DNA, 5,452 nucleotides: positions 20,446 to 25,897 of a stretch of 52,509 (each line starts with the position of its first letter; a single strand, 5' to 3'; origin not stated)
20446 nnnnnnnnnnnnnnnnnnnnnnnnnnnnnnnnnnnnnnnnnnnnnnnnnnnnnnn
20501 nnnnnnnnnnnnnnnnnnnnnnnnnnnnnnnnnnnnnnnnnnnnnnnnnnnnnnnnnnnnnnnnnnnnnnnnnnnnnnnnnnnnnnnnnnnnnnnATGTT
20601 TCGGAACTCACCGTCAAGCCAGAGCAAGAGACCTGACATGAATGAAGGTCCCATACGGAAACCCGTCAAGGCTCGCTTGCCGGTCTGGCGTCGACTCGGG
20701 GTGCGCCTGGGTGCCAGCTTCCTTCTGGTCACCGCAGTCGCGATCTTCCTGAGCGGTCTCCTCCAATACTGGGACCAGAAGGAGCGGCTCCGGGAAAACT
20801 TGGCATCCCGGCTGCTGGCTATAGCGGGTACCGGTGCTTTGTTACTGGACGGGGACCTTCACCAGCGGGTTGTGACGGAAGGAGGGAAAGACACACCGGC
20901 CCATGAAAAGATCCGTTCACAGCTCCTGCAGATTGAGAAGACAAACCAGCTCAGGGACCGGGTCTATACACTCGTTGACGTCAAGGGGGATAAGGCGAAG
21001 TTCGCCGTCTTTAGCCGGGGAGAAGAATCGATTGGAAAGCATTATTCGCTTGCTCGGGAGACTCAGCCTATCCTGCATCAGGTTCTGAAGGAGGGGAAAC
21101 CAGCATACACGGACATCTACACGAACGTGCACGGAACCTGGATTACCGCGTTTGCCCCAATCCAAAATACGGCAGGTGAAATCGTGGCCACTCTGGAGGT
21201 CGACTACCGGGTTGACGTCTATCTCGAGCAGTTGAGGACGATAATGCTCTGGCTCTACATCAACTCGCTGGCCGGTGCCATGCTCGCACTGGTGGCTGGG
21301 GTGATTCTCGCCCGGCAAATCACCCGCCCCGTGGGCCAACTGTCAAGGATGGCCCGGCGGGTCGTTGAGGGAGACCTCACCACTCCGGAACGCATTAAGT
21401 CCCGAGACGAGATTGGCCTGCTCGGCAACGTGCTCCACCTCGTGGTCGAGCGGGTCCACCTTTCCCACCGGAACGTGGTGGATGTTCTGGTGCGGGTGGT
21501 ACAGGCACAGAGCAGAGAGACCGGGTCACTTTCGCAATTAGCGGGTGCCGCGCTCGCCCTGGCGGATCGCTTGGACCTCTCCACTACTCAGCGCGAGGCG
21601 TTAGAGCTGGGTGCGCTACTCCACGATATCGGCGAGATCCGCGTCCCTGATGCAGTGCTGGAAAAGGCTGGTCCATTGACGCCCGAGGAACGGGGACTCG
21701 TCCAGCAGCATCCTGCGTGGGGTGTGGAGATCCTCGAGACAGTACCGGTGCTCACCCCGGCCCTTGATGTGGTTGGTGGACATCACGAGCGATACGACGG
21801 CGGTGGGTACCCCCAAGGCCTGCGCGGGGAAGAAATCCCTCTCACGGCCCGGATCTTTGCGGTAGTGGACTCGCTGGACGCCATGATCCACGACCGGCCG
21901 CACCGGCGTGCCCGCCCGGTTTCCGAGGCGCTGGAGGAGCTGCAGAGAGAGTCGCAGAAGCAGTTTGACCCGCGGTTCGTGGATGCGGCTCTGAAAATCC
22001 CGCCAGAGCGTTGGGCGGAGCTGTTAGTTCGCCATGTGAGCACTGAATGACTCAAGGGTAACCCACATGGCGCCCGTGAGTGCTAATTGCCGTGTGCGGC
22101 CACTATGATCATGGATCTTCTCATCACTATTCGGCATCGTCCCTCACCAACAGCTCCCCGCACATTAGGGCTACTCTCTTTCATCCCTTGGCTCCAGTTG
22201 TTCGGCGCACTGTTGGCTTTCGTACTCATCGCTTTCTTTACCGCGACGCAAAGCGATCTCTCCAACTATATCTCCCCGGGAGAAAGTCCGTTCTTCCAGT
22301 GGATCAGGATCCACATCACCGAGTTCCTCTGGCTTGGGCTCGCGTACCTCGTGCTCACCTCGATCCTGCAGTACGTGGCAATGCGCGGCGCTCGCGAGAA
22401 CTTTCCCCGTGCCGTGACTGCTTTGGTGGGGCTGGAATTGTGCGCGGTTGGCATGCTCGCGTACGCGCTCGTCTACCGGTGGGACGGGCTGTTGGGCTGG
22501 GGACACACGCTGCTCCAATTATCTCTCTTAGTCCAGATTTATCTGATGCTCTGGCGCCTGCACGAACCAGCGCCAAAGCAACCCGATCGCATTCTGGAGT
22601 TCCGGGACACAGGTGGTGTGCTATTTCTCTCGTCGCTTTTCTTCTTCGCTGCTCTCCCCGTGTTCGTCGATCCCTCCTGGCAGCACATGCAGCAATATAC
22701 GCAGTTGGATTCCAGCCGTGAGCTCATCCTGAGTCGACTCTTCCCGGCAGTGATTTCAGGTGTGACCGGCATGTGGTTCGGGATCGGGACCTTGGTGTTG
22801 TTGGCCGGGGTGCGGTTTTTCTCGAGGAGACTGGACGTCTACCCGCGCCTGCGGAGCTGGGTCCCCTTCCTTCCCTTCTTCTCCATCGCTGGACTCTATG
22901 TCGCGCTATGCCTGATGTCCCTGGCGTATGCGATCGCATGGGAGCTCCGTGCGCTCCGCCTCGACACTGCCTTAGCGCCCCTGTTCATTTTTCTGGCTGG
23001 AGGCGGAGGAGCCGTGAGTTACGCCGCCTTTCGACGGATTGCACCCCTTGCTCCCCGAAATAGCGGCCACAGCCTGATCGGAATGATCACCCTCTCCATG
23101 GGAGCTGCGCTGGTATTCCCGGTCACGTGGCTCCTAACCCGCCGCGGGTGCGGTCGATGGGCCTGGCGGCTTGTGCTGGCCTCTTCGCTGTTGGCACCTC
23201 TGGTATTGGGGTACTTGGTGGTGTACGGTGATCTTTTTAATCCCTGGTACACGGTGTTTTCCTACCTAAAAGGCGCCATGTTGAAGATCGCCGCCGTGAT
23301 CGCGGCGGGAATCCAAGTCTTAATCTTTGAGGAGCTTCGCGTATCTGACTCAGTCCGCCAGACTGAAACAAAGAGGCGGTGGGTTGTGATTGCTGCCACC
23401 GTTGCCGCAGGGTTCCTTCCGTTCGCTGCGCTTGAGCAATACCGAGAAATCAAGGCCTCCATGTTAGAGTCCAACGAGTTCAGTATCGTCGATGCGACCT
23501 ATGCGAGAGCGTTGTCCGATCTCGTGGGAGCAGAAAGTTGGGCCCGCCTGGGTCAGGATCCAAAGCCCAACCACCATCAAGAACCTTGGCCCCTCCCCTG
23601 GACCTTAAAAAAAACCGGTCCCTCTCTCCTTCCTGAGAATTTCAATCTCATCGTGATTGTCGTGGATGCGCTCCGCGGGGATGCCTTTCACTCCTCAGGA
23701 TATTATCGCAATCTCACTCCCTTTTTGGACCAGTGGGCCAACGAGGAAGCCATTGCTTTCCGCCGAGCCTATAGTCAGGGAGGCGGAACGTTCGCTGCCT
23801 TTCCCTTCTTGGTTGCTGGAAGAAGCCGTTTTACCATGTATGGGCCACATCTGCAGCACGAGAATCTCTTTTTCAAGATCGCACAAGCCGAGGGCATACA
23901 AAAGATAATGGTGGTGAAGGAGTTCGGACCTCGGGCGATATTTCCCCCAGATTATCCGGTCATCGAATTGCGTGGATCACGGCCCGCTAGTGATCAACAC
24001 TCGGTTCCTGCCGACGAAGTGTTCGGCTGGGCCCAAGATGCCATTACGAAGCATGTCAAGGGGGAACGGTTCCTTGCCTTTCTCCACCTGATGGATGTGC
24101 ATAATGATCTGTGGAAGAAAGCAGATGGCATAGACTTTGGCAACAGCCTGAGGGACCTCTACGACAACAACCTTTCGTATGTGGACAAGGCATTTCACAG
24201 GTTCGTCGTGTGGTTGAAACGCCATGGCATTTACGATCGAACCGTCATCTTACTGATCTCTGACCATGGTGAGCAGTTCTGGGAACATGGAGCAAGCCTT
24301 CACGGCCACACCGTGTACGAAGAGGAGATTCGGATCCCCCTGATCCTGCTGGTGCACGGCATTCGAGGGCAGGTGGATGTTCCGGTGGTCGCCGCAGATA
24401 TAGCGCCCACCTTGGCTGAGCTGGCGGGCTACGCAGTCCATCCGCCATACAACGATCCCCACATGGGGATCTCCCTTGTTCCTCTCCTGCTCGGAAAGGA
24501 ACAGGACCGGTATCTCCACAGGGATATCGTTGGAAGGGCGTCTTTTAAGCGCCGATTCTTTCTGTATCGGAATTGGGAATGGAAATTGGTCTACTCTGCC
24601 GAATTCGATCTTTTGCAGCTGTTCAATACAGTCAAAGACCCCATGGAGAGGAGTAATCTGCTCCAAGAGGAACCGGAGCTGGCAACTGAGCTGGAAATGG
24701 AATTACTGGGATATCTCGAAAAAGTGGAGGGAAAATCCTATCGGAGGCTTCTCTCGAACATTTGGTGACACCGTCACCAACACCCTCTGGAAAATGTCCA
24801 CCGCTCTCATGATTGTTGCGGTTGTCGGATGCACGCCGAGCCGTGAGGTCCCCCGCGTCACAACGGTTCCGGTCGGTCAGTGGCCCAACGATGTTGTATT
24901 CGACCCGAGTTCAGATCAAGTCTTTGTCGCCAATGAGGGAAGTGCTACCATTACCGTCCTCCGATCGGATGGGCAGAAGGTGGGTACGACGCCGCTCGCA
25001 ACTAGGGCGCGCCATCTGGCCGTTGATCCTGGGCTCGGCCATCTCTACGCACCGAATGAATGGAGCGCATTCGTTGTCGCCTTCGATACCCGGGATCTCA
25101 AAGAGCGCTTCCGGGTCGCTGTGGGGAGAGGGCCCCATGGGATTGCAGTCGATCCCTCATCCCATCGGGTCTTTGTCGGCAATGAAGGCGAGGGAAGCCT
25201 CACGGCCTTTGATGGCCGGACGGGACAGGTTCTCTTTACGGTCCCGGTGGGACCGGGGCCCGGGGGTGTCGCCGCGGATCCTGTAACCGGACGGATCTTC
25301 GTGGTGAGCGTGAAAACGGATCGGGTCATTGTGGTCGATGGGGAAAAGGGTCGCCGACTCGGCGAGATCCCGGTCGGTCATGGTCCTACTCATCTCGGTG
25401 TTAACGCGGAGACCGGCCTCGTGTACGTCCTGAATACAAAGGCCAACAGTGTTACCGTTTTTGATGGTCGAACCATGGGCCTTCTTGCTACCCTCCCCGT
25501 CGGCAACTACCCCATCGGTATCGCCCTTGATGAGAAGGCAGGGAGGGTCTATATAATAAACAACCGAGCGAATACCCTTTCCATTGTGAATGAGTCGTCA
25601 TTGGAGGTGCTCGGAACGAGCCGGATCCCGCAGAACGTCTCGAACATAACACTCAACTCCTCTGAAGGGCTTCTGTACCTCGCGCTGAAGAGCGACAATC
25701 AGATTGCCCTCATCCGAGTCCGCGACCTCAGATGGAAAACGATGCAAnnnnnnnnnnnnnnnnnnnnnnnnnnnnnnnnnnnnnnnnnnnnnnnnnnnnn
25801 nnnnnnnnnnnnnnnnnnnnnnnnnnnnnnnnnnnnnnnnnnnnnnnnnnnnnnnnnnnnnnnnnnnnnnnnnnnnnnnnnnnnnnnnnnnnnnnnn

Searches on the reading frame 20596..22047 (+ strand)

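Call 29: search_protein_families(library=pfam, proteins=[window:20596-22047:+], max_evalue=0.001)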
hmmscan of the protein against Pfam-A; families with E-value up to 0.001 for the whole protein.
window:20596-22047:+ (484 aa): 3 families
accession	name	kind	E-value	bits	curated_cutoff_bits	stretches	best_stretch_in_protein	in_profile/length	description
PF13487.12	HD_5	-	8.6e-42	143.2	27.2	1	302-460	7-169/170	HD domain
PF01966.28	HD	-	4.3e-17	62.9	22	1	318-430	11-116/116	HD domain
PF00672.30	HAMP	-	1.6e-11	44.8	25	1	238-286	2-50/53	HAMP domain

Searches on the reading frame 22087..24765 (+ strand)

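Call 29: search_protein_families(library=pfam, proteins=[window:22087-24765:+], max_evalue=0.001)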
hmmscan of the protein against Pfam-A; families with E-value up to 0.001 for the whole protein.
window:22087-24765:+ (893 aa): 4 families
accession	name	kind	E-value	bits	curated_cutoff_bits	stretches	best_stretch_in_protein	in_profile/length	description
PF00884.28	Sulfatase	-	5.2e-30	105.2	25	1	520-782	2-301/301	Sulfatase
PF16347.10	SGSH_C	-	1.1e-06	29.3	29.3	1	742-870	10-145/154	N-sulphoglucosamine sulphohydrolase, C-terminal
PF02995.22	DUF229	-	6.7e-05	22.2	25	1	684-742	298-356/496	Protein of unknown function (DUF229)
PF01663.27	Phosphodiest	-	0.00048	20.3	23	0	692-728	184-220/342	Type I phosphodiesterase / nucleotide pyrophosphatase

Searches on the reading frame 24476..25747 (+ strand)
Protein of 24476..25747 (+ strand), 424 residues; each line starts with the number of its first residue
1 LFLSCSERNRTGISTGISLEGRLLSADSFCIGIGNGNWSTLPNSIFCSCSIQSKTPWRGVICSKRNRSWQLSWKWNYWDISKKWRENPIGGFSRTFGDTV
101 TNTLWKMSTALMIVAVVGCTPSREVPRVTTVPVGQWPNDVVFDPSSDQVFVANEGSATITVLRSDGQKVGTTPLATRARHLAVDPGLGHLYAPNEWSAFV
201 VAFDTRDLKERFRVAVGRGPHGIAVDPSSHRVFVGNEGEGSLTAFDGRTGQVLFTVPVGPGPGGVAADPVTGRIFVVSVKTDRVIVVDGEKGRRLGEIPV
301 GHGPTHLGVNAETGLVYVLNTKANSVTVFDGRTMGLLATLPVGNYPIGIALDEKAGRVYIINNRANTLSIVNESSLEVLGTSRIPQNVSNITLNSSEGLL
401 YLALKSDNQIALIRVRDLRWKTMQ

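Call 30: search_protein_families(library=pfam, proteins=[window:24476-25747:+], max_evalue=0.001)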
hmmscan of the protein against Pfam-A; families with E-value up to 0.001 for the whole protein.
window:24476-25747:+ (424 aa): 5 families
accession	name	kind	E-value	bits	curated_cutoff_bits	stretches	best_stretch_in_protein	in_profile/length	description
PF01436.27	NHL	-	4.4e-12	45.8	20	0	219-237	3-20/28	NHL repeat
PF10282.15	Lactonase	-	1.4e-11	44.7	21.7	1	179-347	40-238/344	Lactonase, 7-bladed beta-propeller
PF21783.3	YNCE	-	2.5e-06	27.5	27.1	1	115-379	53-319/339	YNCE-like beta-propeller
PF13360.13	PQQ_2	-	4.6e-06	26.9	27.6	1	200-333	5-137/233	Outer membrane protein assembly factor BamB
PF25174.1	Beta-prop_THOC3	-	5.3e-05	22.8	305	0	322-418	67-161/272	THOC3 beta-propeller domain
